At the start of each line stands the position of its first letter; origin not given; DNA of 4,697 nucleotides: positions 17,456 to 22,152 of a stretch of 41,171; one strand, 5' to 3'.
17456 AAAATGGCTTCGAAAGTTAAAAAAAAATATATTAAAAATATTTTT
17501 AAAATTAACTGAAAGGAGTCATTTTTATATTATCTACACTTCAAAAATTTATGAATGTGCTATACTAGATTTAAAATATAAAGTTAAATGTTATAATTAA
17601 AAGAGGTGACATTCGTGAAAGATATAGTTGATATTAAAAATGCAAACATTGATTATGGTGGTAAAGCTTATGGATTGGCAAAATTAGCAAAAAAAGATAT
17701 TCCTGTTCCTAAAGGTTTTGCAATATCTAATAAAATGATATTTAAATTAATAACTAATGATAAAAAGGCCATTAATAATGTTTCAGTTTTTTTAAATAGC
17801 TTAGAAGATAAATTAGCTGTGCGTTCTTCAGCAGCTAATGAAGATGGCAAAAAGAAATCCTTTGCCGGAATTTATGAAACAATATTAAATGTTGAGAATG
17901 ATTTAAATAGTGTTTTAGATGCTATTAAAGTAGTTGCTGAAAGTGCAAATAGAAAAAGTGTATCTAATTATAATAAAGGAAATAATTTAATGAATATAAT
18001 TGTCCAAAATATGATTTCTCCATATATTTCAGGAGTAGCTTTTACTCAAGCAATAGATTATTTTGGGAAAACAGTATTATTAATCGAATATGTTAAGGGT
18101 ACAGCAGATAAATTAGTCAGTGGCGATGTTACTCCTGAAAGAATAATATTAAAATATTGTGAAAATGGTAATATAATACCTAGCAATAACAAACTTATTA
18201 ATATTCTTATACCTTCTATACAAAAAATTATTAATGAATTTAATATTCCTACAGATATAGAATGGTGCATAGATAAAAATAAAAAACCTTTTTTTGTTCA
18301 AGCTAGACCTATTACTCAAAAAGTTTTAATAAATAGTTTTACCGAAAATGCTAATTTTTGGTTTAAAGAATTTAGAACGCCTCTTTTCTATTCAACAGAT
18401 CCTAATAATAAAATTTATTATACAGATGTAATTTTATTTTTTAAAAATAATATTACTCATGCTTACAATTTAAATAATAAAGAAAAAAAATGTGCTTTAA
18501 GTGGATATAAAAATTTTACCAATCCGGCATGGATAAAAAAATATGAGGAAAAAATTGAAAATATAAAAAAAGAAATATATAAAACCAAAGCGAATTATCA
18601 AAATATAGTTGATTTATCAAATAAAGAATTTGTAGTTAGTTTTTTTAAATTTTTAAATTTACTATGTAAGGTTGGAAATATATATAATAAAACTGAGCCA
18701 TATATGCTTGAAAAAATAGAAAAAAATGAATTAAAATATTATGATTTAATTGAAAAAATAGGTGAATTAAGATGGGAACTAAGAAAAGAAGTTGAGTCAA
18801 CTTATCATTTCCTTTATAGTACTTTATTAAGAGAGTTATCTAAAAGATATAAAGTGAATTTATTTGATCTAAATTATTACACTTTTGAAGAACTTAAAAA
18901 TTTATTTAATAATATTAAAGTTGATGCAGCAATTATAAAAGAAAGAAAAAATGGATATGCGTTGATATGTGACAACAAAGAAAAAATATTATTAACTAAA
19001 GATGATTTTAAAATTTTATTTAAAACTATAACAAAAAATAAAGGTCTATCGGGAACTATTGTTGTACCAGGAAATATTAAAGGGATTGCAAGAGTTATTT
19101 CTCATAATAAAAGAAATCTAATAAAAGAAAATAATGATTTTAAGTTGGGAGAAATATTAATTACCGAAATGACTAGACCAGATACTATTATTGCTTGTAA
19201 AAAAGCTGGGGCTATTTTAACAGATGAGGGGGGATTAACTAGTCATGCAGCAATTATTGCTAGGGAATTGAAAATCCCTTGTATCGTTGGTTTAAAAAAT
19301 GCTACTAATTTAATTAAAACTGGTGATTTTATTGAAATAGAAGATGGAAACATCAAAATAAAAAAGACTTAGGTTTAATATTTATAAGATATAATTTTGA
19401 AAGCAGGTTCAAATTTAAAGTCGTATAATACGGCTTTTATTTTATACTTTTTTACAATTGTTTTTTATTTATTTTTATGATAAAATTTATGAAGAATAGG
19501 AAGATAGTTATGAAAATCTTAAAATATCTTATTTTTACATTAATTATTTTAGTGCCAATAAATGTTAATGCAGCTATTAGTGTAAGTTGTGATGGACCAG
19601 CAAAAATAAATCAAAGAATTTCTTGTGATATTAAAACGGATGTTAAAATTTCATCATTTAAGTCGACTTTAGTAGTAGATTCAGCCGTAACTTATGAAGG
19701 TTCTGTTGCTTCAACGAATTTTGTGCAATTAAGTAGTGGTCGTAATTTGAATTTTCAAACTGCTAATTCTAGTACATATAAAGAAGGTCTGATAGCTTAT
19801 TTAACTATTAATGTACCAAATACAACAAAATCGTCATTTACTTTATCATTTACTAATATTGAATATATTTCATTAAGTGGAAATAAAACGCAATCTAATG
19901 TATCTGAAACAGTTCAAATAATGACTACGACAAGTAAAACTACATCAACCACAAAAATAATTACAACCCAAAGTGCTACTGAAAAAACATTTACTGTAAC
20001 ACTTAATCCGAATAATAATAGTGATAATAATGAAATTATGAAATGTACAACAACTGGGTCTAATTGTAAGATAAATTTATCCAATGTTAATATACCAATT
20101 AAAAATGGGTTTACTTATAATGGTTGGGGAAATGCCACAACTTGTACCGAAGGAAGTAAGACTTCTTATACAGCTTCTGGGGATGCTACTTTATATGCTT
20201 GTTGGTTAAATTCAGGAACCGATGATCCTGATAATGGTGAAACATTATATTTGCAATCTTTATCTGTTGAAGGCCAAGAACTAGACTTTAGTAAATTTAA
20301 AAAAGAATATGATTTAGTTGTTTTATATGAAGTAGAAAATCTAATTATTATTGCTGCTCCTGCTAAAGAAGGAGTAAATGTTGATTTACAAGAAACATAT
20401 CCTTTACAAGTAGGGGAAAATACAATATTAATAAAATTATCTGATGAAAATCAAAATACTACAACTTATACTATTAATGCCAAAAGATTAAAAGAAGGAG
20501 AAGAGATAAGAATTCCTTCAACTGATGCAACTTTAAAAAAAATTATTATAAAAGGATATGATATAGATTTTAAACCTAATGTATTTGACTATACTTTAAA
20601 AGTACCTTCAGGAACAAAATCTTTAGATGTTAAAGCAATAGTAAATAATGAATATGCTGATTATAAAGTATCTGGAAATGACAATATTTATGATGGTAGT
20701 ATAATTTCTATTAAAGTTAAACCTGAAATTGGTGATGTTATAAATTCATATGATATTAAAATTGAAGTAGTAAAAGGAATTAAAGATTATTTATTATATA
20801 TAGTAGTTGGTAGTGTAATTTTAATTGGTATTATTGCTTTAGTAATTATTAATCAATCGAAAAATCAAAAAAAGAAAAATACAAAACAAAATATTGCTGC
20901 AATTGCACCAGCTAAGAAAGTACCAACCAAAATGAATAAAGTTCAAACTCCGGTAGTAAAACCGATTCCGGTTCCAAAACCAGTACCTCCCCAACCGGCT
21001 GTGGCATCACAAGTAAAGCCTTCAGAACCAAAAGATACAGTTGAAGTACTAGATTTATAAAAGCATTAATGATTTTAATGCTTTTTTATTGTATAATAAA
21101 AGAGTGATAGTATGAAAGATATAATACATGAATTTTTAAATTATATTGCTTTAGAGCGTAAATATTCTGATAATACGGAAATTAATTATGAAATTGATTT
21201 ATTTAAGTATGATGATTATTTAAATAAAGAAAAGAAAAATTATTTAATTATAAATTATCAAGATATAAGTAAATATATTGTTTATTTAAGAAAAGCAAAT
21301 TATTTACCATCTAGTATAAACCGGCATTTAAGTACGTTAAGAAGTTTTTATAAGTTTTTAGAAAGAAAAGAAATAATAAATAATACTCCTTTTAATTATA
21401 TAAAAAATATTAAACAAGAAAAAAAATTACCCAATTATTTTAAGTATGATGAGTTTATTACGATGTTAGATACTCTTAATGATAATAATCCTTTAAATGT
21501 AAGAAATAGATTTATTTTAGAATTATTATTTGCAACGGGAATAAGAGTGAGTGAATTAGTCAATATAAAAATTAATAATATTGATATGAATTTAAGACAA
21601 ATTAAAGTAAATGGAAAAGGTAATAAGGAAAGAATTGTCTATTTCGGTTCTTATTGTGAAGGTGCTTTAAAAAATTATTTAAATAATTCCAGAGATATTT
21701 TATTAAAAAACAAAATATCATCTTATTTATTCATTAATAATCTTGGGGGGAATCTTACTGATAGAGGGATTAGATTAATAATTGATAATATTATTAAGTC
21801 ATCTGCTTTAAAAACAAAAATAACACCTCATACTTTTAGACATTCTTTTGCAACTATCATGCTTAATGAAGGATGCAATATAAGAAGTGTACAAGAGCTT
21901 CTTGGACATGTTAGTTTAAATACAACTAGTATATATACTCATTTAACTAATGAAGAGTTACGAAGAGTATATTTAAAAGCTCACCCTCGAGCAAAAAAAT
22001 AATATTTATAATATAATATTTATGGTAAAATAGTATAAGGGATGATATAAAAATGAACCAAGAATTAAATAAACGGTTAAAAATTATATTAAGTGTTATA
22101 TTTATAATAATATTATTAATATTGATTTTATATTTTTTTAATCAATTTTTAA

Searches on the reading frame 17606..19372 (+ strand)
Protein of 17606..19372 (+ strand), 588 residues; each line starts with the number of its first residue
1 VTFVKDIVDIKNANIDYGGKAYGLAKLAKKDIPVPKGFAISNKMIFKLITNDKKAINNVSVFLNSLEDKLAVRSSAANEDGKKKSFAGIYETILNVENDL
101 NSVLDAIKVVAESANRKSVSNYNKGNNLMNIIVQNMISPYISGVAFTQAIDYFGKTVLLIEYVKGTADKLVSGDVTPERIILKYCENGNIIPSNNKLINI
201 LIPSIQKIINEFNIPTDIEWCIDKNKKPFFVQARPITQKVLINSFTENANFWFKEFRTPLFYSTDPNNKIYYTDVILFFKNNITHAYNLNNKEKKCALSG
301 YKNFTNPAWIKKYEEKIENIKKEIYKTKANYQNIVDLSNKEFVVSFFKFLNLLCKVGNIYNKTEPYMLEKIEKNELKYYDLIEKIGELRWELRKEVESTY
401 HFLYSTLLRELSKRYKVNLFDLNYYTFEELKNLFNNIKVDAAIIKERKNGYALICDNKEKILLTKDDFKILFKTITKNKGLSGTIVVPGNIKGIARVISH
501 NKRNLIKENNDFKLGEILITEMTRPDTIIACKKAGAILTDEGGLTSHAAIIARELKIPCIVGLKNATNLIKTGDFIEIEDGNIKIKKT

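Call 82: search_protein_families(library=pfam, proteins=[window:17606-19372:+], max_evalue=0.0001)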
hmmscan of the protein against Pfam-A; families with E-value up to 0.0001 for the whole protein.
window:17606-19372:+ (588 aa): 2 families
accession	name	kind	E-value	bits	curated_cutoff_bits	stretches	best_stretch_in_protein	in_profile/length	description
PF01326.24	PPDK_N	-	2.4e-33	116.2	27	2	64-183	97-223/328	Pyruvate phosphate dikinase, AMP/ATP-binding domain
PF00391.29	PEP-utilizers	-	1.1e-22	79.9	23.1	1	515-578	4-67/72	PEP-utilising enzyme, mobile domain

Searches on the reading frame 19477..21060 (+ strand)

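Call 82: search_protein_families(library=pfam, proteins=[window:19477-21060:+], max_evalue=0.0001)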
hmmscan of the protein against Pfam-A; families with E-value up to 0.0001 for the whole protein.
window:19477-21060:+ (527 aa): 1 family
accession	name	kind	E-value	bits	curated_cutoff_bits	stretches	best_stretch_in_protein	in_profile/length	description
PF12733.13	Cadherin-like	-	7.7e-12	45.9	24.2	2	259-337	1-88/89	Cadherin-like beta sandwich domain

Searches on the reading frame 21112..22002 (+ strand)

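Call 82: search_protein_families(library=pfam, proteins=[window:21112-22002:+], max_evalue=0.0001)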
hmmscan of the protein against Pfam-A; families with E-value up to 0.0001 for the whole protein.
window:21112-22002:+ (296 aa): 2 families
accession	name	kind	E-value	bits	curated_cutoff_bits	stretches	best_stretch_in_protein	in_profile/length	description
PF00589.27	Phage_integrase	-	5.1e-44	150.5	27.1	1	112-281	5-171/172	Phage integrase family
PF02899.23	Phage_int_SAM_1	-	4.6e-18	65.7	22.3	1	5-86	1-82/83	Phage integrase, N-terminal SAM-like domain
